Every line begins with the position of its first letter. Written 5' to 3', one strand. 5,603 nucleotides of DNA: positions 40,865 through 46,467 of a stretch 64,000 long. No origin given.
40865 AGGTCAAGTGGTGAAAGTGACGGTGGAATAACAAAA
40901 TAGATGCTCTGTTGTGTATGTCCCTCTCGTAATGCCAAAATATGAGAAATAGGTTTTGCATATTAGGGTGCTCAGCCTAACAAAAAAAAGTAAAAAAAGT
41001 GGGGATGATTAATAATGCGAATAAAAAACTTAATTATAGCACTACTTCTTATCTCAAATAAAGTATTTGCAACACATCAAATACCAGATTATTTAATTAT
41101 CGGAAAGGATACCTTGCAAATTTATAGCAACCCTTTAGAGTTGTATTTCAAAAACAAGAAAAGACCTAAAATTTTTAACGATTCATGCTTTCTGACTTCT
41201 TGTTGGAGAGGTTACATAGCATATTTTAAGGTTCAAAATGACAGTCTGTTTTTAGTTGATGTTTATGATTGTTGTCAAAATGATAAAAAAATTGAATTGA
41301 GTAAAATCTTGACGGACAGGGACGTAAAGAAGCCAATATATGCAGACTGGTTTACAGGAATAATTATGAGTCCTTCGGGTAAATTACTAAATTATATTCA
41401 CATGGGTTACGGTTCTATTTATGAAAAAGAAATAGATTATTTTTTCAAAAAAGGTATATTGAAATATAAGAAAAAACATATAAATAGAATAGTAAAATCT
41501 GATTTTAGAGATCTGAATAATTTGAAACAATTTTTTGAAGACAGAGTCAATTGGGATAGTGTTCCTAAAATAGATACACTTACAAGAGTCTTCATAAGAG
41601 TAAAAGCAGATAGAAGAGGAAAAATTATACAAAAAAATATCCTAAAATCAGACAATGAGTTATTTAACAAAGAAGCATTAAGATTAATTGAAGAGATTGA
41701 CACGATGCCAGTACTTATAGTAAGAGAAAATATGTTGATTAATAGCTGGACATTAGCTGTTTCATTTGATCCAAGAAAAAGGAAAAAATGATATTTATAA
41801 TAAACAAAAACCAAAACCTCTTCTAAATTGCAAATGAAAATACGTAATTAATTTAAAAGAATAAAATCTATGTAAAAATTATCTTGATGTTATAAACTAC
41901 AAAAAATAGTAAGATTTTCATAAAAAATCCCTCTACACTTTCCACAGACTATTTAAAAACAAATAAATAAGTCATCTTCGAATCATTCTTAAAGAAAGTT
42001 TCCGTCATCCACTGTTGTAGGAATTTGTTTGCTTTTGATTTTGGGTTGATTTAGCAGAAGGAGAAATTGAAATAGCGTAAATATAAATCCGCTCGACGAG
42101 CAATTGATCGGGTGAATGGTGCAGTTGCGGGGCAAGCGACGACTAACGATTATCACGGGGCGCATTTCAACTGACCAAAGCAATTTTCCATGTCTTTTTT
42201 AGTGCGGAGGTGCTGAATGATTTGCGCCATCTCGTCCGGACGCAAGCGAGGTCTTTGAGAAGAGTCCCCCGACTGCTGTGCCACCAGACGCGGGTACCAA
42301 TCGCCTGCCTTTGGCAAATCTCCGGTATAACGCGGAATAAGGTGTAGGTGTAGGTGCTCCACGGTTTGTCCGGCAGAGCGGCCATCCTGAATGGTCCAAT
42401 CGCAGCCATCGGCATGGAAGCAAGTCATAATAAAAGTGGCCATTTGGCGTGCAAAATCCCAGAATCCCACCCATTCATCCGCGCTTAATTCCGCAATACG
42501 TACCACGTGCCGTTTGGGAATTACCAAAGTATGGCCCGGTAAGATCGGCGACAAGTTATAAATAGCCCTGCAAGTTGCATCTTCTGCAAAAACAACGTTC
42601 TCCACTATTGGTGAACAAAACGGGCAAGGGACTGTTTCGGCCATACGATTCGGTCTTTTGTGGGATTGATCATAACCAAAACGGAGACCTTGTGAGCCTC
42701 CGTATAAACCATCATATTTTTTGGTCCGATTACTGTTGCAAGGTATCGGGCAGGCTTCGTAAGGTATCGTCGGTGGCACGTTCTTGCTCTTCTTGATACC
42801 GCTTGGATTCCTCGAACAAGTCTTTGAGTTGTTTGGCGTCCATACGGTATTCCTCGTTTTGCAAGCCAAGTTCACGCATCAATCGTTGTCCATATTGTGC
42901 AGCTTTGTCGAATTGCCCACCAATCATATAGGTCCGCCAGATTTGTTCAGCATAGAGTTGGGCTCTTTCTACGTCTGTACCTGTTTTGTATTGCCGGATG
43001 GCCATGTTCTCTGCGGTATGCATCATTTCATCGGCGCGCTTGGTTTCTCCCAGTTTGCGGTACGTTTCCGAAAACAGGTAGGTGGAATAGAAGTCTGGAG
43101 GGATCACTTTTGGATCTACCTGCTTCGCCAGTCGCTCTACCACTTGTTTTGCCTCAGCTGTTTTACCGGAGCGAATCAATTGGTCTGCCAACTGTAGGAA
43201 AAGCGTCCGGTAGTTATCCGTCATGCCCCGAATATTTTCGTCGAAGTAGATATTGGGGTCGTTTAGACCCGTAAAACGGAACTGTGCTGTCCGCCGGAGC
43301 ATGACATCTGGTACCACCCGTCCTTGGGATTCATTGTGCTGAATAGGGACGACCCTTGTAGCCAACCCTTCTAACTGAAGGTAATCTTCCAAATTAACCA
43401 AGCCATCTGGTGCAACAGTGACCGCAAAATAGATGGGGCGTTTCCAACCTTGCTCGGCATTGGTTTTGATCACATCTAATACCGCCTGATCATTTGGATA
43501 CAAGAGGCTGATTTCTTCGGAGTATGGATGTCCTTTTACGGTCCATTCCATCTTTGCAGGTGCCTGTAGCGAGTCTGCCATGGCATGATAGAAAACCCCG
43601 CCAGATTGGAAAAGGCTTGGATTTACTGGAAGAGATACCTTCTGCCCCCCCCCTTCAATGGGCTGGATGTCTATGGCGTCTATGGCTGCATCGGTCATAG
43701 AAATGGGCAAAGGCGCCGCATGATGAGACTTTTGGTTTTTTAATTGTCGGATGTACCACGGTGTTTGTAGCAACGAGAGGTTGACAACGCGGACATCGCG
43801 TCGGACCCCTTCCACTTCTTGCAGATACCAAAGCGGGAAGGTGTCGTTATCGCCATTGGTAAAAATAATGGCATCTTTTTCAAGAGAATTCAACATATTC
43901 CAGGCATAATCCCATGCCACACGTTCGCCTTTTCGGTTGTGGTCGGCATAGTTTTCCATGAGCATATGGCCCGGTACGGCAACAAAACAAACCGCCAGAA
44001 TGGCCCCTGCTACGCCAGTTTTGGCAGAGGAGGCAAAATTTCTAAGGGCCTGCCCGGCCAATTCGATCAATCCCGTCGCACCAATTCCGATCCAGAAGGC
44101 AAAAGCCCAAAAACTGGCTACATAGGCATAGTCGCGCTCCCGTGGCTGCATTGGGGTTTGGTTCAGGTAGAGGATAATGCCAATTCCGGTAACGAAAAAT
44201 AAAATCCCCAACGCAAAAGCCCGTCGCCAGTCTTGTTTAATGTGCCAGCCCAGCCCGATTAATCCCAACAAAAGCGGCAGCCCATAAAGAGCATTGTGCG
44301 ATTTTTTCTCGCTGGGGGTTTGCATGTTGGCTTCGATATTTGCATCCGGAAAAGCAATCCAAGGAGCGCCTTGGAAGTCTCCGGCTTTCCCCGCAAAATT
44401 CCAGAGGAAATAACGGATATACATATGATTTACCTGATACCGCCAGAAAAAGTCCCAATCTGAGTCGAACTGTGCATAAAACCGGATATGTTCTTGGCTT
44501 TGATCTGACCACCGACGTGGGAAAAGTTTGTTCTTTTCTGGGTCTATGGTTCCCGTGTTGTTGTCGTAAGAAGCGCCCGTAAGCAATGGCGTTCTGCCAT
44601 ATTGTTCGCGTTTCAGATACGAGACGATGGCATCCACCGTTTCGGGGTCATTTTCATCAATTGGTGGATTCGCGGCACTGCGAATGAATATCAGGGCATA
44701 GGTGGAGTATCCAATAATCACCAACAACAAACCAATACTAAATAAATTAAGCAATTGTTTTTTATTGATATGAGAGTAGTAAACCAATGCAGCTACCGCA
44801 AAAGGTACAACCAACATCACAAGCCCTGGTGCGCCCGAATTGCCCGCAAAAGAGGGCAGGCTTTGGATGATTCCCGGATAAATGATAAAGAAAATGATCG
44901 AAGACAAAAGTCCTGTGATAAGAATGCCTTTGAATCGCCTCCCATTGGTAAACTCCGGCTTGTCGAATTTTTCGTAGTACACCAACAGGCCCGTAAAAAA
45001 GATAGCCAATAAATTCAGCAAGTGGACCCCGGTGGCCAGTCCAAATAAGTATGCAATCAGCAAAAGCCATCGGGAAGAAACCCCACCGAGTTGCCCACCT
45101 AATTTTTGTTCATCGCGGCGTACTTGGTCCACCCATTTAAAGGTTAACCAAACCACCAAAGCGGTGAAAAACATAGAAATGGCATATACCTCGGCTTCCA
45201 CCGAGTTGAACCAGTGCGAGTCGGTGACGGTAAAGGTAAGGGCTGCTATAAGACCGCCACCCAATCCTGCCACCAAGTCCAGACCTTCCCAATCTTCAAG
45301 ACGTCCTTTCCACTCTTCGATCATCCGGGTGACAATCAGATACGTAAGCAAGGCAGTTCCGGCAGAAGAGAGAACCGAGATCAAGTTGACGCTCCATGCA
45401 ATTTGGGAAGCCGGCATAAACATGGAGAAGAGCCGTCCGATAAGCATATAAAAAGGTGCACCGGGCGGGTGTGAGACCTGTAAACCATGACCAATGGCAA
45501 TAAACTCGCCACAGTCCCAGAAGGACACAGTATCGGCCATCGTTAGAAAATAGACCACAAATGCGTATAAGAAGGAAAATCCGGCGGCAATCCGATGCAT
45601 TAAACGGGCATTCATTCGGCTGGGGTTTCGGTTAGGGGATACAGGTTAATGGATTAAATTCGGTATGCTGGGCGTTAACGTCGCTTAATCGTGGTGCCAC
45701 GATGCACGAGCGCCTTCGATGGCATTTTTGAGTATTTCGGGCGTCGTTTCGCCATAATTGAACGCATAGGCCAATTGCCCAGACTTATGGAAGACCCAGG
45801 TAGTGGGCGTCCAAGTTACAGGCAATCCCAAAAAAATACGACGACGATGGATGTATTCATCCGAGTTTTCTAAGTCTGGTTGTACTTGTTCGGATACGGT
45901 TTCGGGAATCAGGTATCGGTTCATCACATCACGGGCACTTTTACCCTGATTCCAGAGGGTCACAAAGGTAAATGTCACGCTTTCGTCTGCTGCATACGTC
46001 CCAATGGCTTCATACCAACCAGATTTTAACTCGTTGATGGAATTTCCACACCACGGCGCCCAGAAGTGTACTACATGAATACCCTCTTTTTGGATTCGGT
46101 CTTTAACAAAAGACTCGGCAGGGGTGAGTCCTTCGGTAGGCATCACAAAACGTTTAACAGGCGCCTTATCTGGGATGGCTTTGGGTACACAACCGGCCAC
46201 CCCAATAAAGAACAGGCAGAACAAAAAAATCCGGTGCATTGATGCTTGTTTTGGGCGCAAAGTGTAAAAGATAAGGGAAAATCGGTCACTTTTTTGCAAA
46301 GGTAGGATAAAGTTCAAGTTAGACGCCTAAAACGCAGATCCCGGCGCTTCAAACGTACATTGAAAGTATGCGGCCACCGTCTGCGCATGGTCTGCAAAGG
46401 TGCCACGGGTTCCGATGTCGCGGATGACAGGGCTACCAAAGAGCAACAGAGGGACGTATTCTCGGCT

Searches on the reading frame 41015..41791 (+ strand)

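Call 95: search_protein_families(library=pfam, proteins=[window:41015-41791:+], max_evalue=0.001)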
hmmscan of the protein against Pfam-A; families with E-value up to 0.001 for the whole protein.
window:41015-41791:+ (258 aa): 1 family
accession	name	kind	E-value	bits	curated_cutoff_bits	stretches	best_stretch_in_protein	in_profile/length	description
PF13103.11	TonB_2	-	0.00019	21.9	22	1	179-234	15-71/85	TonB C terminal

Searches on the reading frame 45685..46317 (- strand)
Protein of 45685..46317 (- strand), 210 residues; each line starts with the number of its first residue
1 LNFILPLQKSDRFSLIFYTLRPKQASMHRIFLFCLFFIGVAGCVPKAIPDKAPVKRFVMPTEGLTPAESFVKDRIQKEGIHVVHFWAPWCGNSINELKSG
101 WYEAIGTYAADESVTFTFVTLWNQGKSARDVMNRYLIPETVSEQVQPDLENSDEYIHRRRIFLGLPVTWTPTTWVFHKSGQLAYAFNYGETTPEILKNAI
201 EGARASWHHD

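Call 95: search_protein_families(library=pfam, proteins=[window:45685-46317:-], max_evalue=0.001)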
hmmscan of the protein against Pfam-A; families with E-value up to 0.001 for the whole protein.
window:45685-46317:- (210 aa): 1 family
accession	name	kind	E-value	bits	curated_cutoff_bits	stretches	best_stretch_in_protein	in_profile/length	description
PF00085.26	Thioredoxin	-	0.00024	21.5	23.5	1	72-119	11-56/103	Thioredoxin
